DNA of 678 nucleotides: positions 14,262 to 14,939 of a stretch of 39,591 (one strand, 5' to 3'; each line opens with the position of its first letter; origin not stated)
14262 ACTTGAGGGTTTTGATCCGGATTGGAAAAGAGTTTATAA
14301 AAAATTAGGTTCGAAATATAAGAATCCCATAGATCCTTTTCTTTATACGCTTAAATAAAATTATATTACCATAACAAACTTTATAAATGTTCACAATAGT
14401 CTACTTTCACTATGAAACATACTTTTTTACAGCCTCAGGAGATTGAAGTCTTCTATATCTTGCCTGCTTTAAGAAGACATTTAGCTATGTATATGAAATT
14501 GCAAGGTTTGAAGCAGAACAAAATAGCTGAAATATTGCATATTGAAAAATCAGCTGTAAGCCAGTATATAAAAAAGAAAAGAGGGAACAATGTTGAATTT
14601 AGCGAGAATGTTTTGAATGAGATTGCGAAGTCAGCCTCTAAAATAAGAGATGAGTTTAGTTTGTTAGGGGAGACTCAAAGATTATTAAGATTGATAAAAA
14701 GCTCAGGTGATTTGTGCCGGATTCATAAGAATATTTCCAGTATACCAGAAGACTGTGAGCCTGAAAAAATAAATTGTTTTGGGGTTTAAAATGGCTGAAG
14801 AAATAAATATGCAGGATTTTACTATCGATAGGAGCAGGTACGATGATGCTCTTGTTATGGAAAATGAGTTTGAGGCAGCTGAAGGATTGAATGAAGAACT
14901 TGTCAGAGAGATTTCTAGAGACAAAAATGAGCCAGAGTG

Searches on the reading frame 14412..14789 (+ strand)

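Call 3: search_protein_families(library=pfam, proteins=[window:14412-14789:+], max_evalue=0.1)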
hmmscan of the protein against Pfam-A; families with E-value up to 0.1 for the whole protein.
window:14412-14789:+ (125 aa): 18 families
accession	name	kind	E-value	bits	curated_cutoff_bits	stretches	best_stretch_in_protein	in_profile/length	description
PF13384.12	HTH_23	-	0.0013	19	24.6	1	20-55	5-40/50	Homeodomain-like domain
PF01381.28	HTH_3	-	0.0025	18.2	23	1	25-57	2-34/55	Helix-turn-helix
PF13744.12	HTH_37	-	0.012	15.8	27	1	20-69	19-65/80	Helix-turn-helix domain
PF24924.1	DUF7745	-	0.018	14.6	26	1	20-80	71-131/341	Domain of unknown function (DUF7745)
PF21694.2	DNA_pol3_delta_C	-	0.019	15.4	27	1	27-77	52-102/121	DNA polymerase III delta subunit, C-terminal domain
PF08281.18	Sigma70_r4_2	-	0.019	15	25.7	1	25-54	18-48/54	Sigma-70, region 4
PF00196.25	GerE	-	0.023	14.7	23.5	1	26-54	11-39/57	Bacterial regulatory proteins, luxR family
PF13412.12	HTH_24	-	0.025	14.6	21.9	1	32-55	17-40/48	Winged helix-turn-helix DNA-binding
PF15978.11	TnsD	-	0.034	13.6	32.4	1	23-65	190-232/355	Tn7-like transposition protein D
PF01047.28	MarR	-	0.048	14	24.6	0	31-55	16-40/59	MarR family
PF12802.13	MarR_2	-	0.053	14.1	27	0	31-55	17-43/61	MarR family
PF04222.17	DUF416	-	0.061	13.4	23.7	1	7-92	77-159/188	Protein of unknown function (DUF416)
PF01022.26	HTH_5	-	0.068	13.5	22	0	37-55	20-38/47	Bacterial regulatory protein, arsR family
PF14493.12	HTH_40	-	0.073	13.8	27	1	27-96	7-73/89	Helix-turn-helix domain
PF13560.12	HTH_31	-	0.084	13.6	27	0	20-54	2-36/64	Helix-turn-helix domain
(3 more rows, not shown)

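Call 27: search_protein_families(library=ncbifam, proteins=[window:14412-14789:+], max_evalue=0.1)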
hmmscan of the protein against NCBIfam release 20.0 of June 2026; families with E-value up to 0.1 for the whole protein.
window:14412-14789:+ (125 aa): 14 families
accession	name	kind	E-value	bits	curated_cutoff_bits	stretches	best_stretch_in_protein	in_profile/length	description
TIGR00721.1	tfx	subfamily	0.00059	19.7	60.25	1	26-79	15-67/137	Tfx family DNA-binding protein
NF003745.1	PRK05342.1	equivalog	0.00063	18.7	359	1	6-77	286-360/418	ATP-dependent Clp protease ATP-binding subunit ClpX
TIGR02937.1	sigma70-ECF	superfamily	0.0029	17.3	42.9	1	17-56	118-157/165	sigma-70 family RNA polymerase sigma factor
NF038310.1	lysogeny_AimR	equivalog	0.0037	16.4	70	1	26-63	3-40/365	AimR family lysis-lysogeny pheromone receptor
NF003057.0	PRK03975.1-5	subfamily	0.0084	15.8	168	1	25-69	13-56/134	putative transcriptional regulator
NF052532.1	TransRegPagRBaca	equivalog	0.0098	16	170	1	28-64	37-73/99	transcriptional repressor PagR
NF003056.0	PRK03975.1-4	equivalog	0.012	15.4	115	1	27-79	16-67/145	putative transcriptional regulator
NF053597.1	EnfR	exception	0.013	15.7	260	1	27-79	13-64/142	transcriptional factor EnfR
TIGR00390.1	hslU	equivalog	0.013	14.4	362.45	1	16-86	316-389/441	ATP-dependent protease ATPase subunit HslU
TIGR00305.1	TIGR00305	equivalog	0.018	15.3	29.15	1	46-110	16-84/115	putative toxin-antitoxin system toxin component, PIN family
NF005385.0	PRK06930.1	subfamily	0.023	14.4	136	1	26-56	124-154/170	positive control sigma-like factor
TIGR02985.1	Sig70_bacteroi1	subfamily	0.029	14.6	126.4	1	16-55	114-153/162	RNA polymerase sigma-70 factor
TIGR01128.2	holA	equivalog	0.035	13.4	80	1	12-80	227-300/316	DNA polymerase III subunit delta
TIGR00382.1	clpX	equivalog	0.056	12.4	370.75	1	6-77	292-366/414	ATP-dependent protease ATP-binding subunit ClpX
